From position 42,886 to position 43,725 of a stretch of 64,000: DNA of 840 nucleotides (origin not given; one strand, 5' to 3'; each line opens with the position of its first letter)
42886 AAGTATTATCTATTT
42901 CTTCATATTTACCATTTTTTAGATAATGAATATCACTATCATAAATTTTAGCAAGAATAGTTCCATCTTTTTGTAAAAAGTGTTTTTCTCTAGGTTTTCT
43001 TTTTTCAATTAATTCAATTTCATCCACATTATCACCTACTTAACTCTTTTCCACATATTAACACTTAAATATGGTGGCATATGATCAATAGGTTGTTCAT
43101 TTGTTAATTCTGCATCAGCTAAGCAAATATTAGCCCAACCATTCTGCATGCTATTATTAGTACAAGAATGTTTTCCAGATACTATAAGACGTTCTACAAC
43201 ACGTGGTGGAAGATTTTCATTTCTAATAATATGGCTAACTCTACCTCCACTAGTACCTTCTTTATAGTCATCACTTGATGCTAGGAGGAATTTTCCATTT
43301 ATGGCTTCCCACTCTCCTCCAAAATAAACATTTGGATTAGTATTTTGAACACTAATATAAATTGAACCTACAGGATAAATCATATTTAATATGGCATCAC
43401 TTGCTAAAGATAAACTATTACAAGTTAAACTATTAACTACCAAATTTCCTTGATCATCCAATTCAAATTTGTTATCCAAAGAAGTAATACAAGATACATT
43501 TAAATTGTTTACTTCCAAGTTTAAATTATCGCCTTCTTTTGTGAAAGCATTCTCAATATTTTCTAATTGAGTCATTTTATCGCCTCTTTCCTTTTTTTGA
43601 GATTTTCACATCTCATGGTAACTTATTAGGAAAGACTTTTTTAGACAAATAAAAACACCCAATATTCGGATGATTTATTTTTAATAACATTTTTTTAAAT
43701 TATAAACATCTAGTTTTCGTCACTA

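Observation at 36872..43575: RHS toxin with no recognisable export signal, immediately downstream of a phage-tail-collar-domain gene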

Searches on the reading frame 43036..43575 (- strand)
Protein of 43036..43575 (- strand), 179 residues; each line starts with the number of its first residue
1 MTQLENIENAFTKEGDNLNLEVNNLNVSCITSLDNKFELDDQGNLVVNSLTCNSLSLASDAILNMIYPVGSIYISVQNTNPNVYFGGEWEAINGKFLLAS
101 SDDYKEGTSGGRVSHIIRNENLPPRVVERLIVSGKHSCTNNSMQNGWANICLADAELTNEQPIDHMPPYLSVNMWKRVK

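Call 6: search_protein_families(library=pfam, proteins=[window:43036-43575:-], max_evalue=0.01)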
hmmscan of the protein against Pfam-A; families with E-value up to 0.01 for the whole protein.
window:43036-43575:- (179 aa): 1 family
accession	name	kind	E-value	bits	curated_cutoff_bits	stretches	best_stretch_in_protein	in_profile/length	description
PF21939.1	Gp10_C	-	2.2e-17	64.7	27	1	62-178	1-139/139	Baseplate structural protein Gp10, C-terminal domain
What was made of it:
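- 43036..43575 (-): COL: 179-aa phage fibre-tip-like protein (Gp10_C family), with no signal peptide. PF21939 E=2.2e-17 (call 6).
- On Pfam PF21939 Gp10_C (phage baseplate/fibre C-terminal domain): 64.7 bits against a cut-off of 27, covering profile positions 1-139 (call 6).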

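Call 7: search_protein_families(library=ncbifam, proteins=[window:43036-43575:-], max_evalue=0.01)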
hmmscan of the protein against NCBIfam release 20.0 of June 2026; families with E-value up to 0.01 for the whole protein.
window:43036-43575:- (179 aa): 0 families
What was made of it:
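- On Tc (ABC) toxins, TcB/TcC type: No such Pfam or NCBIfam hits (calls 6, 7).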

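Call 8: search_protein_families(library=phrogs, proteins=[window:43036-43575:-], max_evalue=0.01)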
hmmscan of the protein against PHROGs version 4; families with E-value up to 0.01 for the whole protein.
window:43036-43575:- (179 aa): 4 families
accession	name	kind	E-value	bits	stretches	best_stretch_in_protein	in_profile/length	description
phrog_6465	-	tail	2.8e-13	51.1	1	22-130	71-197/281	tail protein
phrog_5717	-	tail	2.8e-11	43.4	1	20-177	953-1148/1150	tail protein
phrog_24267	-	unknown function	1.9e-10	41.9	1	53-178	130-265/266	-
phrog_958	-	tail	3.8e-06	26.5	1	55-104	446-498/606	baseplate wedge subunit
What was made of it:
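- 43036..43575 (-): PHROG tail proteins (call 8).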

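Call 13: find_homologous_proteins(query=window:43036-43575:-)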
Query window:43036-43575:- (179 aa): 1121 proteins with E <= 0.001 among 1174 candidates; the best 120 are listed.
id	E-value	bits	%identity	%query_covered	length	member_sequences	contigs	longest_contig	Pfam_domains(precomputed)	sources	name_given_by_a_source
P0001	1.8e-114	397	99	100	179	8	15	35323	PF21939.2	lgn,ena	-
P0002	1.1e-80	288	72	99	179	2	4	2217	PF21939.2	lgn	-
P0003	3.4e-50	188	52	98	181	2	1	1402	PF21939.2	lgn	-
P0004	4.8e-43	165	50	96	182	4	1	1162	PF21939.2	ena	-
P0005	3.1e-41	159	45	99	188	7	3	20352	PF21939.2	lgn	-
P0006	1.5e-40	157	48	97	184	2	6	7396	PF21939.2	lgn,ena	-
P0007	2.5e-40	156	48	96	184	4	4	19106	PF21939.2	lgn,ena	-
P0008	3.1e-40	156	49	97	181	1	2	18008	PF21939.2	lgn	-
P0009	3.3e-40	156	48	99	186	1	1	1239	PF21939.2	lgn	-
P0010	7.3e-40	155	47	97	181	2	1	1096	PF21939.2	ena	-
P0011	2.0e-39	153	48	99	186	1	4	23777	PF21939.2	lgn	-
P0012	2.7e-39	153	41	99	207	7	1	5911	PF21939.2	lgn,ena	-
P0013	3.2e-39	153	45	99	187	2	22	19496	PF21939.2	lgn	-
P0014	3.4e-39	152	43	98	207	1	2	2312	PF21939.2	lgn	-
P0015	4.1e-39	152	47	99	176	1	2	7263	PF21939.2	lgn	-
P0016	8.6e-39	151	44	99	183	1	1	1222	PF21939.2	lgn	-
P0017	1.0e-38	151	43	97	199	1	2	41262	PF21939.2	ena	-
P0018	1.1e-38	151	46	100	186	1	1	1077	PF21939.2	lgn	-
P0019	1.2e-38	151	47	96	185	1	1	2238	PF21939.2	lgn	-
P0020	1.3e-38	151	44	98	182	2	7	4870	PF21939.2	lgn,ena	-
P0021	1.3e-38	150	46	99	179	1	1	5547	PF21939.2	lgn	-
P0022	2.3e-38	150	46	96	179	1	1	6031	PF21939.2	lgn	-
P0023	2.6e-38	150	40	99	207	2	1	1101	PF21939.2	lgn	-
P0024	3.1e-38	149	38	99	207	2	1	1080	PF21939.2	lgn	-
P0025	4.6e-38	149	42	97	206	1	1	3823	PF21939.2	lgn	-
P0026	8.0e-38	148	45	99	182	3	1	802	PF21939.2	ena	-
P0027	1.4e-37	147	40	99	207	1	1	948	PF21939.2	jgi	-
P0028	1.4e-37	147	34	97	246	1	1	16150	PF21939.2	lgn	-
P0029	2.4e-37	146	39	99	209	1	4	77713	PF21939.2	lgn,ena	-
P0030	3.3e-37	146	45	96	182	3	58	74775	PF21939.2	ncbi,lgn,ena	-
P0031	4.2e-37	146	42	100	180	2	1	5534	PF21939.2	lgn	-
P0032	6.2e-37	145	45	100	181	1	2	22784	PF21939.2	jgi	-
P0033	6.6e-37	145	45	100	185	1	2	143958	PF21939.2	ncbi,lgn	-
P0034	6.8e-37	145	43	100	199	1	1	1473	PF21939.2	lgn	-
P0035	6.9e-37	145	46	99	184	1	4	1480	PF21939.2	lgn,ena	-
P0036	8.7e-37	145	42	97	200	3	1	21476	PF21939.2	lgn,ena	-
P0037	8.8e-37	145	39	99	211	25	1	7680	PF21939.2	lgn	-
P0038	1.9e-36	143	40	99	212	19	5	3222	PF21939.2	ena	-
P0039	2.3e-36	143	39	97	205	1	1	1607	PF21939.2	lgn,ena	-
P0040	3.0e-36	143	42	99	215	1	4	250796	PF21939.2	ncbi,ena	-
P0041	3.7e-36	143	41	97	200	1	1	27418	PF21939.2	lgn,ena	-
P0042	4.0e-36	142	40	96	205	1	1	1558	PF21939.2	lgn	-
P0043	4.5e-36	142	42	99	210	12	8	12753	PF21939.2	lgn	-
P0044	5.0e-36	142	42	97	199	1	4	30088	PF21939.2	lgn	-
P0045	6.1e-36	142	59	63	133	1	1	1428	PF21939.2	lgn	-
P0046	6.9e-36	142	42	97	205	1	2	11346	PF21939.2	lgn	-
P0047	7.1e-36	142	43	99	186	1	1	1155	PF21939.2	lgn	-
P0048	1.1e-35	141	43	97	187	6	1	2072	PF21939.2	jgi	-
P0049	1.2e-35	141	44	100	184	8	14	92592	PF21939.2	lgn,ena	-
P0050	1.6e-35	140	40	99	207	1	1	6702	PF21939.2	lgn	-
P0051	1.7e-35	140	52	69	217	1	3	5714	PF21939.2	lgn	-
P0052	2.1e-35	140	40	97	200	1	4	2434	PF21939.2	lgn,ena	-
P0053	2.5e-35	140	47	99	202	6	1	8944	PF21939.2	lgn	-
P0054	2.7e-35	140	40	99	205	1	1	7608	PF21939.2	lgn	-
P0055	3.0e-35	140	44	97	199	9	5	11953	PF21939.2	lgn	-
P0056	3.1e-35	140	39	96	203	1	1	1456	PF21939.2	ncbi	-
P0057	3.2e-35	139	41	97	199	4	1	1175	PF21939.2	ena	-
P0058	3.9e-35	139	44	99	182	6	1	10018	PF21939.2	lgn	-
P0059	4.0e-35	139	44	99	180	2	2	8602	PF21939.2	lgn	-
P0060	5.9e-35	139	39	100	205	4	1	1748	PF21939.2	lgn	-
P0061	7.1e-35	138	40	97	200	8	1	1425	PF21939.2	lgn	-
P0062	9.6e-35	138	44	98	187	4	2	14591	PF21939.2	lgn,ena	-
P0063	1.1e-34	138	43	97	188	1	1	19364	PF21939.2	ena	-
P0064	1.1e-34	138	41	99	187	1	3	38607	PF21939.2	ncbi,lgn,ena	-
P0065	1.2e-34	138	39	99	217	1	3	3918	PF21939.2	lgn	-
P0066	1.7e-34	137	42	100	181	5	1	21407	PF21939.2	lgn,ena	-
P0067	1.9e-34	137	41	97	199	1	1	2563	PF21939.2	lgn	-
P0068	2.1e-34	137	39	98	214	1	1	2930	PF21939.2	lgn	-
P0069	2.4e-34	137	40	99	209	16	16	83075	PF21939.2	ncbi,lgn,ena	-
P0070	2.8e-34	136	43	99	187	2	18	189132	PF21939.2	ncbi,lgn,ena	-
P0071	3.8e-34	136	39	99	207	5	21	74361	PF21939.2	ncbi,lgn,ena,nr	ncbi:MAG TPA: hypothetical protein IAB56_06670 [Candidatus Scybalousia intestinigallinarum]|nr:hypot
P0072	4.3e-34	136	38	99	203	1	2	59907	PF21939.2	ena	-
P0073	4.6e-34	136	40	97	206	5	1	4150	PF21939.2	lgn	-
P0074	6.8e-34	135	42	98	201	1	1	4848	PF21939.2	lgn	-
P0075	7.8e-34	135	33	96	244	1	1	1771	PF21939.2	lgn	-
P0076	8.1e-34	135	42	99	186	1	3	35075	PF21939.2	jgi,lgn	-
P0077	1.1e-33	134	41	97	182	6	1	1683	PF21939.2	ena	-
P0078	1.2e-33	134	35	99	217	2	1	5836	PF21939.2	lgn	-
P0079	1.9e-33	134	54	63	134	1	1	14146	PF21939.2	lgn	-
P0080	2.0e-33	134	40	96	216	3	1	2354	PF21939.2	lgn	-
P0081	2.1e-33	134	41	97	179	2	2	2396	PF21939.2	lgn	-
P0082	2.2e-33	133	43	97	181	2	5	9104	PF21939.2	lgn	-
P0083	2.4e-33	133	40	99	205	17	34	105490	PF21939.2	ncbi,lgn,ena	-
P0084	2.5e-33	133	40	98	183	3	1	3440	PF21939.2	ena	-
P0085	2.6e-33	133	39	100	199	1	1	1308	PF21939.2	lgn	-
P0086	2.6e-33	133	40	97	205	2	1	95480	PF21939.2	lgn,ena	-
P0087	3.1e-33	133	38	96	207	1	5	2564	PF21939.2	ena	-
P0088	3.4e-33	133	37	99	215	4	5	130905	PF21939.2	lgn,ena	-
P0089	4.3e-33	133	39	97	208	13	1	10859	PF21939.2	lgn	-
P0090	4.8e-33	132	42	99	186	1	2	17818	PF21939.2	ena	-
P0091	5.0e-33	132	41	99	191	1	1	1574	PF21939.2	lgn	-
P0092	7.2e-33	132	41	98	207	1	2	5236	PF21939.2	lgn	-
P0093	8.0e-33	132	38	97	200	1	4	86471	PF21939.2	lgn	-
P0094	1.1e-32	131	41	94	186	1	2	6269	PF21939.2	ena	-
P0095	1.7e-32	131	40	96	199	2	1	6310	PF21939.2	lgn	-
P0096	2.1e-32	130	41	99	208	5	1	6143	PF21939.2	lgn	-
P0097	2.3e-32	130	36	96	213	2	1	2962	PF21939.2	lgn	-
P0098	2.3e-32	130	48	83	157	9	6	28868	PF21939.2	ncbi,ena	-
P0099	2.5e-32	130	39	96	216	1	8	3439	PF21939.2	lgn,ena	-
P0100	4.3e-32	129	40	98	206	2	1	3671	PF21939.2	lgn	-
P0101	5.1e-32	129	53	65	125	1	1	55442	PF21939.2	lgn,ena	-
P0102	5.6e-32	129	54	64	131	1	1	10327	PF21939.2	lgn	-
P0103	9.4e-32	128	42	97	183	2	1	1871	PF21939.2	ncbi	-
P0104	1.2e-31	128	38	96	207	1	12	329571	PF21939.2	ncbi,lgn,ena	-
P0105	1.2e-31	128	48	80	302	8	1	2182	PF21939.2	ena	-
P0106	1.6e-31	127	54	63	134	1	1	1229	PF21939.2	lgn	-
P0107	1.8e-31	127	38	99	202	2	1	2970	PF21939.2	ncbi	-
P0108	2.1e-31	127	54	63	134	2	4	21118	PF21939.2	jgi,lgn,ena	-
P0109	5.1e-31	126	36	97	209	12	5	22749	PF21939.2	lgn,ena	-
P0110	7.0e-31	125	37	98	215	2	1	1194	PF21939.2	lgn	-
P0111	9.1e-31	125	51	63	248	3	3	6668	PF21939.2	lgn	-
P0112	2.1e-30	124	38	98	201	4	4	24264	PF21939.2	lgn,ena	-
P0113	3.0e-30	123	41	94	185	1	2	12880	PF21939.2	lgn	-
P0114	5.7e-30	122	37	99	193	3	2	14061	PF21939.2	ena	-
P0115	8.4e-30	122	40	99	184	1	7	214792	PF21939.2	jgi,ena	-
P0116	1.8e-29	121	39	96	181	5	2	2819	PF21939.2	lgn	-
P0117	4.6e-29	119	40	94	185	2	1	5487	PF21939.2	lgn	-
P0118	1.2e-28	118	38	98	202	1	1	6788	PF21939.2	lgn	-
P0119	1.3e-28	118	47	65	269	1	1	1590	PF21939.2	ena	-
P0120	1.5e-28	118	36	99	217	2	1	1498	PF21939.2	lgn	-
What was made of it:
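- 43036..43575 (-): More than 1100 homologues of 180-215 aa (call 13).
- On Pfam PF21939 Gp10_C (phage baseplate/fibre C-terminal domain): All listed homologues carry PF21939 (call 13).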

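Call 15: find_related_loci(query=A1, collection=genome_contigs, flank=10000)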
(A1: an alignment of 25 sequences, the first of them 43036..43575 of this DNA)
Query A1 (179 aa) in genome_contigs; peptide patterns used: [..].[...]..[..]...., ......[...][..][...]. (x = any residue, [..] = any of these).
599 stretches matched a pattern (row limit reached: there are more); 527 encode a relative of the query (tblastn E <= 1e-3); the best 80 are kept; 79 distinct loci.
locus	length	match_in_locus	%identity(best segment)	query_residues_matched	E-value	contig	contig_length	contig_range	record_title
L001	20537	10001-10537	48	7-178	1e-45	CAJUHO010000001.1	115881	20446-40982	MAG TPA_asm: uncultured Bacilli bacterium isolate MGBC137871 genome assembly, contig: MGBC137871.1, whole genome shotgun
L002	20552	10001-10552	43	5-178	3e-44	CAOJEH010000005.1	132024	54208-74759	MAG TPA_asm: uncultured Tenericutes bacterium isolate SRR15604498_bin.63_metawrap_v1.3_MAG genome assembly, contig: NODE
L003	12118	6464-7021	45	1-178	3e-44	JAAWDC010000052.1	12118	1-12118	MAG: Bacilli bacterium isolate ABMPRH_183_0 k141_561823, whole genome shotgun sequence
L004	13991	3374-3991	40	1-178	4e-43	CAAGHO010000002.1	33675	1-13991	MAG TPA_asm: Bacilli bacterium, isolate HGM10839, WGS project CAAGHO010000000 data, contig: SRS476276_12_k119_6318, whol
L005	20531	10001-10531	45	7-178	2e-42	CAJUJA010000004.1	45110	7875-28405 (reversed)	MAG TPA_asm: uncultured Bacilli bacterium isolate MGBC131677 genome assembly, contig: MGBC131677.4, whole genome shotgun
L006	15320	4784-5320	43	1-178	3e-42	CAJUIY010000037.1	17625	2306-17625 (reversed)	MAG TPA_asm: uncultured Bacilli bacterium isolate MGBC143456 genome assembly, contig: MGBC143456.37, whole genome shotgu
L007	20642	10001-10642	42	1-178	5e-42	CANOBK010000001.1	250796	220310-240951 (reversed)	MAG TPA_asm: uncultured Bacillales bacterium isolate SRR19759455_bin.3_metawrap_v1.3_MAG genome assembly, contig: NODE.2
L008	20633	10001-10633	40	1-179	3e-41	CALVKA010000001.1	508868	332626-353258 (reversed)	MAG: uncultured Bacilli bacterium isolate BRZ_NS__bin73 genome assembly, contig: BRZ_NS__NODE_7_length_508868_cov_10.077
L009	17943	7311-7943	40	1-179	3e-41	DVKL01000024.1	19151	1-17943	MAG TPA_asm: Candidatus Faecimonas intestinavium isolate USAMLcec2-12447 USAMLcec2__C37070_L19151_SRR5280393, whole geno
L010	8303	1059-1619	42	5-179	1e-40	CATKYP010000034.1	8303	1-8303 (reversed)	MAG TPA_asm: uncultured Bacilli bacterium isolate MGG03511_1680015467 genome assembly, contig: ERR2752428_2686, whole ge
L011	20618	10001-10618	39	1-178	1e-40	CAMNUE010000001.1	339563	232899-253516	MAG: uncultured bacterium isolate SRR19792995_bin.67_metawrap_v1.3_MAG genome assembly, contig: ERZ12290371_5, whole gen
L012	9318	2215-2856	41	1-178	2e-40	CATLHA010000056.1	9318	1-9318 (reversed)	MAG TPA_asm: uncultured Bacillales bacterium isolate MGG03199_1680015500 genome assembly, contig: ERR2497919_610, whole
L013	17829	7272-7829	41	1-178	2e-40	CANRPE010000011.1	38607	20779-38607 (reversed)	MAG: uncultured Bacilli bacterium isolate Lapin-018__bin61 genome assembly, contig: Lapin-018__NODE_838_length_38607_cov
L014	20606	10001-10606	39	7-178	2e-40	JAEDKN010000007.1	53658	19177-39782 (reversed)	MAG: Bacilli bacterium isolate MAG215 NODE_307_length_53658_cov_27.589631, whole genome shotgun sequence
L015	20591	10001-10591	40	5-178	1e-39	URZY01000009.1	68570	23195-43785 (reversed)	uncultured Tenericutes bacterium isolate UMGS1513 genome assembly, contig: NODE_119_length_68570_cov_60.812946, whole ge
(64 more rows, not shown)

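Call 31: find_related_loci(query=A1, collection=viral_contigs, flank=10000)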
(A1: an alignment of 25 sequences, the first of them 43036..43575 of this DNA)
Query A1 (179 aa) in viral_contigs; peptide patterns used: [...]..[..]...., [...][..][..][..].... (x = any residue, [..] = any of these).
600 stretches matched a pattern (row limit reached: there are more); 403 encode a relative of the query (tblastn E <= 1e-3); the best 80 are kept; 79 distinct loci.
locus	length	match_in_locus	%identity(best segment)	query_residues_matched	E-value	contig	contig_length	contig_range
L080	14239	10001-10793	52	67-178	6e-34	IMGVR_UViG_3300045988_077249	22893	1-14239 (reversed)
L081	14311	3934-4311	40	62-178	2e-26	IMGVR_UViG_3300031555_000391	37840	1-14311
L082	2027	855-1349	37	24-179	1e-25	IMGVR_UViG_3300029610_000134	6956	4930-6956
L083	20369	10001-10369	41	62-178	1e-24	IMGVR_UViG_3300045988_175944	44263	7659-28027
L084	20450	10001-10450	34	53-178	4e-23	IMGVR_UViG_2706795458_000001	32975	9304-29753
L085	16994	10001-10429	35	39-178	6e-22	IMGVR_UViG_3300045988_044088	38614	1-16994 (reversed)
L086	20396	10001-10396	36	55-179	5e-22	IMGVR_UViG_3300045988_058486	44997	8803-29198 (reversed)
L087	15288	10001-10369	37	62-178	1e-21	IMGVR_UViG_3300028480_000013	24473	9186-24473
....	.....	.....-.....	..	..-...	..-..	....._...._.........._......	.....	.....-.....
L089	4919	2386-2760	36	66-178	3e-21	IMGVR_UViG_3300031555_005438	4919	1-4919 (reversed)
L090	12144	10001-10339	39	63-178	6e-21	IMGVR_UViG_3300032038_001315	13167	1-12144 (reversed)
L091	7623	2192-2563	36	62-178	6e-21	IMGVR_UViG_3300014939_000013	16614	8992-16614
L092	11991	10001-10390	37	55-178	7e-21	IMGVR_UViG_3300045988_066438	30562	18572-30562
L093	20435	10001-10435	33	56-178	1e-20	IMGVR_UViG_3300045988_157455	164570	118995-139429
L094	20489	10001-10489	31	41-178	9e-21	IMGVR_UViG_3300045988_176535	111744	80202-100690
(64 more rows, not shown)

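Call 38: predict_structure(alignment_id=A1)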
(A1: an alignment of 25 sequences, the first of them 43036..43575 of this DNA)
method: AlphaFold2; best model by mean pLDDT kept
length: 179 residues; sequences in the alignment: 25
mean_pLDDT: 53.7   pTM: 0.32
mean pLDDT of the five models: 53.7, 51.1, 43.9, 41.9, 41.4
residues with pLDDT >= 90: 0; 70-90: 33; 50-70: 46; < 50: 100
segments of 3 or more residues with pLDDT < 50: 1-14, 16-19, 21-35, 47-56, 95-101, 108-110, 126-168
pLDDT, mean of each block of 10 residues (from residue 1): 37 46 40 48 53 49 72 77 81 53 50 57 51 45 44 43 46 77
secondary structure, 60 per line:
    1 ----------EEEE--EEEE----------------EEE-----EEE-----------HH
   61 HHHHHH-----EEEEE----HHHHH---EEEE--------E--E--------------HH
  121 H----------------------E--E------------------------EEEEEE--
elements in order: E11-14 E17-20 E37-39 E45-47 H59-66 E72-76 H81-85 E89-92 E172-177
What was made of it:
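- On Pfam PF21939 Gp10_C (phage baseplate/fibre C-terminal domain): The monomer AF2 model was poor (pLDDT 54, call 38).
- AF2 of COL alone was poor (pLDDT 54, call 38), and a multimer could not be run.
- Tried and rejected: AF2 of COL with a 25-sequence alignment. pLDDT was 54, too poor for fold search (call 38).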
